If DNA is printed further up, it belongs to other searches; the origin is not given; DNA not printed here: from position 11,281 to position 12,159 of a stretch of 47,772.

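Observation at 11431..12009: Small tetraheme with an OmcS/OmcE-like motif pattern: candidate filament-forming (nanowire) cytochrome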

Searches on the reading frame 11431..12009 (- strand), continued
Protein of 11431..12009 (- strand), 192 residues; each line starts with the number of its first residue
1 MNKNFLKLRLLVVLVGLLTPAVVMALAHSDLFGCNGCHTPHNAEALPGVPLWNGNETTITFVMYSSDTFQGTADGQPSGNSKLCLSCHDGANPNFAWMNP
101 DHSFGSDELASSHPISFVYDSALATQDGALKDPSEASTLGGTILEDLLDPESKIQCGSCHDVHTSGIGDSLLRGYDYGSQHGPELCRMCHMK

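Call 48: find_related_loci(query=A2, collection=genome_contigs, flank=10000)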
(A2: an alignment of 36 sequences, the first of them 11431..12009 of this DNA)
Query A2 (192 aa) in genome_contigs; peptide patterns used: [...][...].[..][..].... (x = any residue, [..] = any of these).
600 stretches matched a pattern (row limit reached: there are more); 558 encode a relative of the query (tblastn E <= 1e-3); the best 80 are kept; 80 distinct loci.
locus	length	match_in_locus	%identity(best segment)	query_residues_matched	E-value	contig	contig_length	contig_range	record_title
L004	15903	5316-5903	68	10-192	6e-89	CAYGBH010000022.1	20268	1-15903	MAG TPA_asm: uncultured Pirellulales bacterium isolate ERP108616_co2_77 genome assembly, contig: NODE_3931_length_20268_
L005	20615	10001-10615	66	1-192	1e-86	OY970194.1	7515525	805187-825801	MAG: Sedimentisphaerales bacterium isolate MFD00905.bin.c.1 genome assembly, chromosome: 1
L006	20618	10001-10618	66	1-192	2e-81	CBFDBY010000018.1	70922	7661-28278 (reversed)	MAG TPA_asm: uncultured Phycisphaerae bacterium isolate SRR6194934_binner12_Refined_67 genome assembly, contig: ERZ78139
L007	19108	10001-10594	62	7-192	3e-79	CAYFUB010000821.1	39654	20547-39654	MAG TPA_asm: uncultured Pirellulales bacterium isolate ERP108616_co1_197 genome assembly, contig: k119_874394, whole gen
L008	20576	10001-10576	76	1-192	4e-101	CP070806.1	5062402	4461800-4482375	MAG: Phycisphaerales bacterium isolate bin1297 chromosome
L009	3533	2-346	72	78-192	5e-55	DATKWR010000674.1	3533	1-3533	MAG TPA_asm: Sedimentisphaerales bacterium isolate SMAG_U14168 k141_1212293, whole genome shotgun sequence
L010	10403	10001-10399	64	1-135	7e-52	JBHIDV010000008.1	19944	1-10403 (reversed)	MAG: Sedimentisphaerales bacterium isolate b3.sp3_bin.2 NODE_715_length_19944_cov_5.912213, whole genome shotgun sequenc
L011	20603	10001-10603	49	6-192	7e-46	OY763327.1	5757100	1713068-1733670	MAG: Phycisphaeraceae bacterium isolate 55aab3a5-de4e-4c55-acd5-ede7382e386b genome assembly, chromosome: 1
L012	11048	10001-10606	46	1-192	3e-45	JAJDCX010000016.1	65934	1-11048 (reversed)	MAG: Phycisphaeraceae bacterium isolate OFTM41 OFTM41_15, whole genome shotgun sequence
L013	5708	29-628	43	5-192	5e-36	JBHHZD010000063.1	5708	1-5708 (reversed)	MAG: Gemmatimonadota bacterium isolate Maj_1_bin.60 NODE_7920_length_5708_cov_11.005130, whole genome shotgun sequence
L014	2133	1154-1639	47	34-192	4e-36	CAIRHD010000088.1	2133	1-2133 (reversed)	MAG: uncultured Bacteroidales bacterium isolate KTt_bin-0938 genome assembly, contig: bin-0938:088/629, whole genome sho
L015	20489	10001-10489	49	34-192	2e-35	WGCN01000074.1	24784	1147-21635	MAG: Calditrichales bacterium isolate S144_8_esom k151_217162, whole genome shotgun sequence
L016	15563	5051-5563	45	14-192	2e-35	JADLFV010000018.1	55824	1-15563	MAG: Phycisphaeraceae bacterium isolate SJ399 c_000000116314, whole genome shotgun sequence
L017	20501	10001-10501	47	34-192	2e-35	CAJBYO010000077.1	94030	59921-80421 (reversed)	MAG: uncultured Bacteroidales bacterium isolate Loc080925-6m_bin-0522 genome assembly, contig: bin-0522:077/104, whole g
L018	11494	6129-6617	47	34-192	3e-35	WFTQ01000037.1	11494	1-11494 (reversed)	MAG: bacterium isolate S139_29_esom k151_322785, whole genome shotgun sequence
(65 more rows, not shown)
